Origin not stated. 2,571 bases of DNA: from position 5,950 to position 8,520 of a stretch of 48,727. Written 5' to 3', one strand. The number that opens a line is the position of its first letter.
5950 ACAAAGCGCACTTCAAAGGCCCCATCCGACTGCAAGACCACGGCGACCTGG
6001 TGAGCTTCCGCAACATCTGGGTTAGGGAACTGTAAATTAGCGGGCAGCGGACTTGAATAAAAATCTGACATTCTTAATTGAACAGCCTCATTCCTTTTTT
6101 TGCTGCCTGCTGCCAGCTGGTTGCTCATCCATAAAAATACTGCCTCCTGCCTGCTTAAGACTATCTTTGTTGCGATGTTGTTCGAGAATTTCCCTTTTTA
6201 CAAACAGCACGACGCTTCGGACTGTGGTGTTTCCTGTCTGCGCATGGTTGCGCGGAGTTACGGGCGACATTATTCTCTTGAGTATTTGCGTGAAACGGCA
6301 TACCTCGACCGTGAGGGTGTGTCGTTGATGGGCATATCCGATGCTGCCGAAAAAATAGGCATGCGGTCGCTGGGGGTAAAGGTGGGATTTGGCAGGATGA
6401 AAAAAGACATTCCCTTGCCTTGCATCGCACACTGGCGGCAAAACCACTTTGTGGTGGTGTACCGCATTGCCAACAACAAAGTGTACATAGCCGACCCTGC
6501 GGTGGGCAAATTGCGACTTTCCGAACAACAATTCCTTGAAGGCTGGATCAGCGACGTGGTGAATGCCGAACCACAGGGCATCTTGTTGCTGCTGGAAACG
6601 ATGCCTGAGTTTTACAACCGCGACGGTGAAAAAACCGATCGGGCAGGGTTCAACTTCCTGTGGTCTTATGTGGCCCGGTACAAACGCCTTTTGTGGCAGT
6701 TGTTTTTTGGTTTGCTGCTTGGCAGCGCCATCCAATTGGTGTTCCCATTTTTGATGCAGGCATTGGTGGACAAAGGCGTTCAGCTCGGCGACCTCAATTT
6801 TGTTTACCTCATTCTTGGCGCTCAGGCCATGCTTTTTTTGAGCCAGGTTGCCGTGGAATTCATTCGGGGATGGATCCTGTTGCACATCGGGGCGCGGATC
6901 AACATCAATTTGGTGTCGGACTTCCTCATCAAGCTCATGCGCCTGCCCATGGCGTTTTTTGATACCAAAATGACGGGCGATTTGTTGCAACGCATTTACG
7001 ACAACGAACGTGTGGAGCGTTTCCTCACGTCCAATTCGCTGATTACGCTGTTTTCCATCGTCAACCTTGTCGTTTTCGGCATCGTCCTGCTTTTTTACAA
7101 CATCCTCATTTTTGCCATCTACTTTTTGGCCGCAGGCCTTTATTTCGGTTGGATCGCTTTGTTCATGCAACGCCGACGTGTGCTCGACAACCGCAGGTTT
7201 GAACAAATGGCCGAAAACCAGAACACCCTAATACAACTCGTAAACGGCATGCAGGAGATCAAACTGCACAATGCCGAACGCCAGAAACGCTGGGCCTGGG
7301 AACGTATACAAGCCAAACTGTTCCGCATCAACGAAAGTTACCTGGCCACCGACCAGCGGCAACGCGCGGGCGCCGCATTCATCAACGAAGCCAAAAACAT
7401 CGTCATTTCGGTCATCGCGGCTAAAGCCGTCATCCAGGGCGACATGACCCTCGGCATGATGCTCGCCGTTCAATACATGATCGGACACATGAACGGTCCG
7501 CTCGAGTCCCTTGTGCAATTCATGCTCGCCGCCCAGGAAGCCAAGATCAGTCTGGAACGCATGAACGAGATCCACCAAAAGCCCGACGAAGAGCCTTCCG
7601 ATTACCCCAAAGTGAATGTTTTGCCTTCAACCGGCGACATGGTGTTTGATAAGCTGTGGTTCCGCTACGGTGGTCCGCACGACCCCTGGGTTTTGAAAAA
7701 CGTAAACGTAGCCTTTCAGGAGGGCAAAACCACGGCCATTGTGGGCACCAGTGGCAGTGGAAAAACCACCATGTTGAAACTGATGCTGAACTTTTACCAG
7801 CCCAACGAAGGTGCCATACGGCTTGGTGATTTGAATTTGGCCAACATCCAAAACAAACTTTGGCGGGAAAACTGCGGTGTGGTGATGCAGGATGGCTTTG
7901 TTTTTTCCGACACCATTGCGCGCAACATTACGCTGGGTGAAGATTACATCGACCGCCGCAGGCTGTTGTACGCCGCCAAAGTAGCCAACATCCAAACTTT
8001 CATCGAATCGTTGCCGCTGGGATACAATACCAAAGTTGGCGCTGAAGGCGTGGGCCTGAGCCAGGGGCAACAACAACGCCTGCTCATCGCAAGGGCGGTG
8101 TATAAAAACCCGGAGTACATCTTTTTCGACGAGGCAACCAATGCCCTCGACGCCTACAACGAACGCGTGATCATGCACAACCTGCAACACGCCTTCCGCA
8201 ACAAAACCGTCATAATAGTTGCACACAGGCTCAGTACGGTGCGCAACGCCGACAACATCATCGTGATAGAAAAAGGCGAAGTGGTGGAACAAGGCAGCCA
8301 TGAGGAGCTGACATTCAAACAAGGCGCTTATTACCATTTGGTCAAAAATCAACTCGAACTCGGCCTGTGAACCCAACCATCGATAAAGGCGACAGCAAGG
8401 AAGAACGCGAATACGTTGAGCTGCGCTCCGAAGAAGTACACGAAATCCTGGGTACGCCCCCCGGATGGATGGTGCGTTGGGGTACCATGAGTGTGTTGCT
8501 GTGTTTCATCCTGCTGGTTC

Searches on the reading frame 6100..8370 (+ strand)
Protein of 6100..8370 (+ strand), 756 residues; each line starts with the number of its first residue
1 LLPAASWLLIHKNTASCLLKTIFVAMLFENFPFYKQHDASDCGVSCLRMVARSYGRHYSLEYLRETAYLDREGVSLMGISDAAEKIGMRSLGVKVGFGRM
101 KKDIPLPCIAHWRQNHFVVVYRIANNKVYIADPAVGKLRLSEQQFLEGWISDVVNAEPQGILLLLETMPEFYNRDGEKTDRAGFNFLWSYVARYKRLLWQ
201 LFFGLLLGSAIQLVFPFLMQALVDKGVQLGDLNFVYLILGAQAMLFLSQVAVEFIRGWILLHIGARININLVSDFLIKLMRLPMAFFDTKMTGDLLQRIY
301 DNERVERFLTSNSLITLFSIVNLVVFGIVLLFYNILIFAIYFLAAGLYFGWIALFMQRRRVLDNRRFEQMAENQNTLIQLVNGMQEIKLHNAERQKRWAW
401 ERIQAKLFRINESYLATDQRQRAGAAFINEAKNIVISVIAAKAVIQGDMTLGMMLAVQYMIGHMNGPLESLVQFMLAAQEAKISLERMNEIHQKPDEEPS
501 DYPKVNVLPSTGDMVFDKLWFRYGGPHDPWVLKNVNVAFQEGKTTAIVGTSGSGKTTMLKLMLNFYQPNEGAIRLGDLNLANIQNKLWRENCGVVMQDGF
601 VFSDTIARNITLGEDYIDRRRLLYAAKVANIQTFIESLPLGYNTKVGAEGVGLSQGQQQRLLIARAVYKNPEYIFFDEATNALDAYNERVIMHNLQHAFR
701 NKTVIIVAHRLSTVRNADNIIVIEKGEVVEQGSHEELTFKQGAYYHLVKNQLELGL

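Call 58: search_protein_families(library=ncbifam, proteins=[window:6100-8370:+], max_evalue=0.001)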
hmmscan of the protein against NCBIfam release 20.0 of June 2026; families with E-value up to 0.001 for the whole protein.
window:6100-8370:+ (756 aa): 187 families (the best 25 are shown)
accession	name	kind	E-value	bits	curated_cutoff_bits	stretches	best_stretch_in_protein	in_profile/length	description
TIGR03796.1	NHLM_micro_ABC1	equivalog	5.8e-134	447.9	853.3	1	35-749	6-710/710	NHLP family bacteriocin export ABC transporter peptidase/permease/ATPase subunit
TIGR01846.1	type_I_sec_HlyB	subfamily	2.9e-133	445.6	725.55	1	43-752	1-693/694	type I secretion system permease/ATPase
TIGR01193.1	bacteriocin_ABC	subfamily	2.3e-124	416.5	523.85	1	36-749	1-707/708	peptide cleavage/export ABC transporter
TIGR03375.1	type_I_sec_LssB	subfamily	1.1e-105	354.5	693.1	1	45-737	5-688/696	type I secretion system permease/ATPase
TIGR02203.1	MsbA_lipidA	equivalog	1.4e-97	327.6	602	1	184-751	2-569/572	lipid A export permease/ATP-binding protein MsbA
TIGR02204.1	MsbA_rel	hypoth_equivalog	2.3e-97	327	780.4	1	184-751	6-575/576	ABC transporter, permease/ATP-binding protein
TIGR03797.1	NHLM_micro_ABC2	equivalog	1.1e-95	321.6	709.4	1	193-752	133-686/686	NHLP bacteriocin export ABC transporter permease/ATPase subunit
NF008381.0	PRK11176.1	equivalog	5.2e-86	289.3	867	1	178-752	7-580/582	lipid A ABC transporter ATP-binding protein/permease MsbA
NF052233.1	CphA_assoc_ABC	equivalog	2.8e-84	283.9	880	1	185-752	173-744/766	cyanophycin metabolism-associated ABC transporter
TIGR00958.1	3a01208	subfamily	1.1e-79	268.6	874.6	1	176-748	141-711/711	antigen peptide transporter 2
NF045513.1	HepA_fam_ABC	equivalog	7.2e-78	262.5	725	1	270-750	129-608/610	heterocyst formation ABC transporter subunit HepA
NF045998.1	cleave_ABC_plasm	equivalog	9.8e-73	245.5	500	1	35-720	1-670/673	Mbov_0121 family peptidase domain-containing ABC transporter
NF010178.0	PRK13657.1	equivalog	3.6e-68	230.4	733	1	189-751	12-570/588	glucan ABC transporter ATP-binding protein/ permease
NF008055.0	PRK10789.1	equivalog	2.2e-67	227.8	845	1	188-751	9-571/590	SmdA family multidrug ABC transporter permease/ATP-binding protein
TIGR01842.1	type_I_sec_PrtD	subfamily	5.6e-66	223.2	510.15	1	196-737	6-540/544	type I secretion system permease/ATPase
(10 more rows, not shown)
